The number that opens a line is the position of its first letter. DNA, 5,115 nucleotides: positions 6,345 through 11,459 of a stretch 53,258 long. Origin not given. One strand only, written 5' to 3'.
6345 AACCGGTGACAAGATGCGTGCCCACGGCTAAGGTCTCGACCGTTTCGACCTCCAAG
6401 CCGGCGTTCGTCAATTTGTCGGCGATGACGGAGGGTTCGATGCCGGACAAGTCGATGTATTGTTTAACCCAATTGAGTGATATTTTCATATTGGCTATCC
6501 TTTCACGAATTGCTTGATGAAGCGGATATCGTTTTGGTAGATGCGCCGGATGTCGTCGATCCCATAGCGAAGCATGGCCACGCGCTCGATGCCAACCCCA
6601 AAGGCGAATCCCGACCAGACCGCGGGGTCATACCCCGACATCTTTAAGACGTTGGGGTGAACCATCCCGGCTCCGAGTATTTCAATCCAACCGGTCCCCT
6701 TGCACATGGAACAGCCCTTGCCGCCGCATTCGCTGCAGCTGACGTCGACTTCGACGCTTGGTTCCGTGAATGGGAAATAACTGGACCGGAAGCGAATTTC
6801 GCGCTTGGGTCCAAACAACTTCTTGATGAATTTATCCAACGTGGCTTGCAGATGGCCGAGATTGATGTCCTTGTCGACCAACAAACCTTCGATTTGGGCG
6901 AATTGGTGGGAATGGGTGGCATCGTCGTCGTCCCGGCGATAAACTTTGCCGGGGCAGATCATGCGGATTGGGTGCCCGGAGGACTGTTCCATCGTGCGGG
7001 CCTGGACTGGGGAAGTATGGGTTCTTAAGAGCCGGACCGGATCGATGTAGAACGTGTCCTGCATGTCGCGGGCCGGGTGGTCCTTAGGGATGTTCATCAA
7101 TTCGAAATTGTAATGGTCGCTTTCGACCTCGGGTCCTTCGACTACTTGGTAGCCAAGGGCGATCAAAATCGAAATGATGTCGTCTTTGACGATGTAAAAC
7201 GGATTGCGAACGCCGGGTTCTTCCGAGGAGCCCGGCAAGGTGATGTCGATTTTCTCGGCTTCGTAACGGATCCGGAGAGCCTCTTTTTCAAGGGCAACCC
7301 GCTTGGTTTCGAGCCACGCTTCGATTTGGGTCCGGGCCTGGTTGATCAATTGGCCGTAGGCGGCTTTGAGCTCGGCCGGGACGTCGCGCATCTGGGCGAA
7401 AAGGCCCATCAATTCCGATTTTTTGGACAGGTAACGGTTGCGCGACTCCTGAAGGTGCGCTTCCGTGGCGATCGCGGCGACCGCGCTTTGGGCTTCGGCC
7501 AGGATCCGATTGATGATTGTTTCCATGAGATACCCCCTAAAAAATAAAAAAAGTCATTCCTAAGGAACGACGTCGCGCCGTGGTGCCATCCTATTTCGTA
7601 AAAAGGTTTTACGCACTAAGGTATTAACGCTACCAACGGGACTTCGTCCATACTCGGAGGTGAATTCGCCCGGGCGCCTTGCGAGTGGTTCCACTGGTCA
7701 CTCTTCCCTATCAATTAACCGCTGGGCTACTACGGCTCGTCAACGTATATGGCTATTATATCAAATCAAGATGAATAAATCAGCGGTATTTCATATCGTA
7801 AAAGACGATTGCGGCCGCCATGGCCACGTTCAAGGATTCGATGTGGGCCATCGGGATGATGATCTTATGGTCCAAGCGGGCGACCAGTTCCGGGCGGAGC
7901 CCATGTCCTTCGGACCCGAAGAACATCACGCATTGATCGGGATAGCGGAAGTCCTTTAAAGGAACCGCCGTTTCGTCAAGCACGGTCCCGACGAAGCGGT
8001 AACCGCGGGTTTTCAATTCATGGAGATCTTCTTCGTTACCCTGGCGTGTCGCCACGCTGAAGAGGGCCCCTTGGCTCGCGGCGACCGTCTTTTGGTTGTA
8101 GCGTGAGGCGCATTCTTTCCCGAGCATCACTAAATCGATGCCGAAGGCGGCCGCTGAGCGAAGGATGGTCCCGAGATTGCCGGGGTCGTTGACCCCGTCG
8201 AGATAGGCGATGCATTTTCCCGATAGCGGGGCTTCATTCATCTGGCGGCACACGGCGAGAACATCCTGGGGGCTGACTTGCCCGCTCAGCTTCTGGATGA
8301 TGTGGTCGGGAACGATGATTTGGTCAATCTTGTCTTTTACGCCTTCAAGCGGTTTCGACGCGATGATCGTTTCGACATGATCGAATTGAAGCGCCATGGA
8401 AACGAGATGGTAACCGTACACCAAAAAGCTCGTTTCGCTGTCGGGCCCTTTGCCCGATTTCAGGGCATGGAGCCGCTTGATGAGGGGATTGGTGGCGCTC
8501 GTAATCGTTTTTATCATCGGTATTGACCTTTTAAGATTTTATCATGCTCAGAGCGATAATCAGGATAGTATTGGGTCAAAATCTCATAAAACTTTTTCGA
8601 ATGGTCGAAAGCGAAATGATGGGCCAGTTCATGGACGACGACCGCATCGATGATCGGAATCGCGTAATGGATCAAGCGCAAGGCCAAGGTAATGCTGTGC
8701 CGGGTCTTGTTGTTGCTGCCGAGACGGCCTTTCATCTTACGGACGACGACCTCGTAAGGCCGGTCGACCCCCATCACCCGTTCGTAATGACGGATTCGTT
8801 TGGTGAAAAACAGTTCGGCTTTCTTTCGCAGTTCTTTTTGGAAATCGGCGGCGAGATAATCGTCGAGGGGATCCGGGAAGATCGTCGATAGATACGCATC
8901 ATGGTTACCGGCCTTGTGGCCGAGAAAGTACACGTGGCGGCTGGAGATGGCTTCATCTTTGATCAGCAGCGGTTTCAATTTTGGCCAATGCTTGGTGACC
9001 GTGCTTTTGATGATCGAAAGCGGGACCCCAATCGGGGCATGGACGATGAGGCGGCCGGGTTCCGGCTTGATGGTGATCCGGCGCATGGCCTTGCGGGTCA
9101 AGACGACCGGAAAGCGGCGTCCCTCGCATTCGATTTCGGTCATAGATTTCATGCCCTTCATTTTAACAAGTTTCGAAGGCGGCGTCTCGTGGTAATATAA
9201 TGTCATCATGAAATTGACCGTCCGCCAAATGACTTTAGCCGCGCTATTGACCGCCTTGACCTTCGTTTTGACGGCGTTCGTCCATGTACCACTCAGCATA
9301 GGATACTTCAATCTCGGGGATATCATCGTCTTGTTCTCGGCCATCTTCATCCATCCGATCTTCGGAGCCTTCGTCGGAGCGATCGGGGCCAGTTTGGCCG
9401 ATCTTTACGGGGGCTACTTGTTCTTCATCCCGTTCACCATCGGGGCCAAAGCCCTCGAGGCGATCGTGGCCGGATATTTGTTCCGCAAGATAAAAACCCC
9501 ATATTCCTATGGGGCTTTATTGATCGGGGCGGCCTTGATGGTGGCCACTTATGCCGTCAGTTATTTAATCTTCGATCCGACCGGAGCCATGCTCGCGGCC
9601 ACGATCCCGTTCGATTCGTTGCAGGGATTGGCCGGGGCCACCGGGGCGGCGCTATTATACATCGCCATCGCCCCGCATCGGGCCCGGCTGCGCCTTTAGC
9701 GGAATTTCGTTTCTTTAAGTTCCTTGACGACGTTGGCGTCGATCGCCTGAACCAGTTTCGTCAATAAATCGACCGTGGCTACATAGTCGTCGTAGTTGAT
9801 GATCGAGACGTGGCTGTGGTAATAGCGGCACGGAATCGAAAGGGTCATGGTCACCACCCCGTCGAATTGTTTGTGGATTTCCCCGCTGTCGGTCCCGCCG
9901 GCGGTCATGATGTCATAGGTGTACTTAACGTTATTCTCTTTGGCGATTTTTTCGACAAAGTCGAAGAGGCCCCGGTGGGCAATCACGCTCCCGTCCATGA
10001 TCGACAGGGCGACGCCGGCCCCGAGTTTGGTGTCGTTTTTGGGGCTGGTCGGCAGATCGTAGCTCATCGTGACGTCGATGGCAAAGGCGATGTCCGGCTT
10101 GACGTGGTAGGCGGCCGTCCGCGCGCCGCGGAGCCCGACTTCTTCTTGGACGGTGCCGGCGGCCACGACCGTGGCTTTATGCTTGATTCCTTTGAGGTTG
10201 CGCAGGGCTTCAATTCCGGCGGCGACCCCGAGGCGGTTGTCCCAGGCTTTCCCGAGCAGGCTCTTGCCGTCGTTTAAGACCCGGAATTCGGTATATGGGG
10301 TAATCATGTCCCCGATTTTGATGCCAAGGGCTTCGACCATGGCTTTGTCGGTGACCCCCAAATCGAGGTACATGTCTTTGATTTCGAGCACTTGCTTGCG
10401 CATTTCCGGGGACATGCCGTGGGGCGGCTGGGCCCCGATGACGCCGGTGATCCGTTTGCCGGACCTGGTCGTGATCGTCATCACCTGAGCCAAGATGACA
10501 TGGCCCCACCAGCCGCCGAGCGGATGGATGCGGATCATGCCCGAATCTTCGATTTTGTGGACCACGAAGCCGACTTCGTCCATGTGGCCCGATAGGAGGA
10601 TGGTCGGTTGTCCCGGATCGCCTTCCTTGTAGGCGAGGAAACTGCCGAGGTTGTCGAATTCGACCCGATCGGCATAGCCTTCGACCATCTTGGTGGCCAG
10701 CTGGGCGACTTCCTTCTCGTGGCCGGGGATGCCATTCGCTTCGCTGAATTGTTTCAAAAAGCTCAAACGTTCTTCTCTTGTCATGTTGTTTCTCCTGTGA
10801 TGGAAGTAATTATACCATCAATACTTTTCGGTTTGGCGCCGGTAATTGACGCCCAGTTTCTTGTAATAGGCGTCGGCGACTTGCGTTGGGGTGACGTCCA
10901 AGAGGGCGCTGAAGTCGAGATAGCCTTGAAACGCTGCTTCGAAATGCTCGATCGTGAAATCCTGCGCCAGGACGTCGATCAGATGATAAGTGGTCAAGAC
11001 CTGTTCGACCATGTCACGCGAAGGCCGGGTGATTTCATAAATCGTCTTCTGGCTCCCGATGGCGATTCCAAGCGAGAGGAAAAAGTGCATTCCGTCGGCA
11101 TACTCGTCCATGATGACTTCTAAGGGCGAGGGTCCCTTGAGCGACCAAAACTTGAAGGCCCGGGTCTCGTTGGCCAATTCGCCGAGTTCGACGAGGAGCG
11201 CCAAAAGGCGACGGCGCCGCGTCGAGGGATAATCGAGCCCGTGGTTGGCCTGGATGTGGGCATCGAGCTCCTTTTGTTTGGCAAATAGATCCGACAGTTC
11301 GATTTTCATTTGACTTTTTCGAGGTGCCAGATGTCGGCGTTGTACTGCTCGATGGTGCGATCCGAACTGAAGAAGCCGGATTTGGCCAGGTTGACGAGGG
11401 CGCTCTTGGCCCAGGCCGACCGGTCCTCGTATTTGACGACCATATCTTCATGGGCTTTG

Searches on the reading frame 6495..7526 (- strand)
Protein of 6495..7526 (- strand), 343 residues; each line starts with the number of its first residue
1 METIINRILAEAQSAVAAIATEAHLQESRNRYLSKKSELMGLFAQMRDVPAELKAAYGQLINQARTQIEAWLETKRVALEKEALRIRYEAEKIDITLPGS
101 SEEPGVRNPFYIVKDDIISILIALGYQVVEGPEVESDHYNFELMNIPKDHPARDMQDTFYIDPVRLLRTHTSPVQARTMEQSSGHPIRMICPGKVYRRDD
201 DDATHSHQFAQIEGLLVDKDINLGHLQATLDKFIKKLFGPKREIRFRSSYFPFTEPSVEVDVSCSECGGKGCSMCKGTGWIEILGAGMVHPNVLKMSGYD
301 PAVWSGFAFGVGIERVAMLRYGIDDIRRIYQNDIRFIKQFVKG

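Call 36: search_protein_families(library=pfam, proteins=[window:6495-7526:-], max_evalue=0.00001)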
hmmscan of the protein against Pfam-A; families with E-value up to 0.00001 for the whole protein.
window:6495-7526:- (343 aa): 2 families
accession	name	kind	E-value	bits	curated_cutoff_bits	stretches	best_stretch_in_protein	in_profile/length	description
PF01409.25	tRNA-synt_2d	-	1e-103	346.6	19.8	1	92-340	1-246/246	tRNA synthetases class II core domain (F)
PF02912.23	Phe_tRNA-synt_N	-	9.1e-18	64.4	22.3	1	21-85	2-66/69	Aminoacyl tRNA synthetase class II, N-terminal domain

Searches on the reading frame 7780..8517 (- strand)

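Call 36: search_protein_families(library=pfam, proteins=[window:7780-8517:-], max_evalue=0.00001)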
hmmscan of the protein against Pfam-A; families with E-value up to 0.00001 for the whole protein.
window:7780-8517:- (245 aa): 2 families
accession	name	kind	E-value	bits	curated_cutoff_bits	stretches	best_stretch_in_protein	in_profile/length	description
PF00588.24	SpoU_methylase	-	1e-34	120.1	29.7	1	103-240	3-142/142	SpoU rRNA Methylase family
PF22435.1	MRM3-like_sub_bind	-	1.2e-09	38.9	27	1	10-88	1-84/84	MRM3-like substrate binding domain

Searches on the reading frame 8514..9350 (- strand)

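Call 36: search_protein_families(library=pfam, proteins=[window:8514-9350:-], max_evalue=0.00001)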
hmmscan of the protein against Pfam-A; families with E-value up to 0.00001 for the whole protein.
window:8514-9350:- (278 aa): 1 family
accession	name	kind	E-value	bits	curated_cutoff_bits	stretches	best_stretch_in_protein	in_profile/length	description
PF01863.23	YgjP-like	-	1.8e-29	103.7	26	1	166-271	100-203/207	YgjP-like, metallopeptidase domain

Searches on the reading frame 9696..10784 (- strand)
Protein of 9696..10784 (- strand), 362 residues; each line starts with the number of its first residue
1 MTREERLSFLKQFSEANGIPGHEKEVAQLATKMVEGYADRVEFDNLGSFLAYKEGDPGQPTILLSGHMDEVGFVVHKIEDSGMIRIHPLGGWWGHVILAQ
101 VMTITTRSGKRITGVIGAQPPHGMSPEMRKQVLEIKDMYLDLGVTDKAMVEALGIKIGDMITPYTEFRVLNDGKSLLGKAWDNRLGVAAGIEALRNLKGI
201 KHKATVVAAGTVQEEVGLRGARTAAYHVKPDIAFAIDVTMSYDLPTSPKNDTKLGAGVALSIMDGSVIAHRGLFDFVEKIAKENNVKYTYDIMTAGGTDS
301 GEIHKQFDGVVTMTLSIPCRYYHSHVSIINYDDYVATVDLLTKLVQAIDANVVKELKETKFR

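Call 36: search_protein_families(library=pfam, proteins=[window:9696-10784:-], max_evalue=0.00001)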
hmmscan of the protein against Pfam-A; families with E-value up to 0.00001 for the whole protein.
window:9696-10784:- (362 aa): 2 families
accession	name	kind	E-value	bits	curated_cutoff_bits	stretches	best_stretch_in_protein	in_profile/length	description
PF05343.19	Peptidase_M42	-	7.4e-101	337.5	23.2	1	47-340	1-292/292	M42 glutamyl aminopeptidase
PF01546.33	Peptidase_M20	-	1.8e-10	41.6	24.6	1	180-346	33-205/206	Peptidase family M20/M25/M40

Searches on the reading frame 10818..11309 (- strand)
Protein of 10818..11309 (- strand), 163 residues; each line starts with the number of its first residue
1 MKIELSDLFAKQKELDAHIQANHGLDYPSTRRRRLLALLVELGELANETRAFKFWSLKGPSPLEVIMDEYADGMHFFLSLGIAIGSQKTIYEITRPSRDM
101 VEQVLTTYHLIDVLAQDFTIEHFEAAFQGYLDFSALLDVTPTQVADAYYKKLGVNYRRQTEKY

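Call 36: search_protein_families(library=pfam, proteins=[window:10818-11309:-], max_evalue=0.00001)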
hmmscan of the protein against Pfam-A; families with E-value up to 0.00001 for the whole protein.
window:10818-11309:- (163 aa): 1 family
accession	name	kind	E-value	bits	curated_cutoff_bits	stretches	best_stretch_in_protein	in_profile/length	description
PF08761.16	dUTPase_2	-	6.3e-39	134.3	22.9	1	5-163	2-162/162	dUTPase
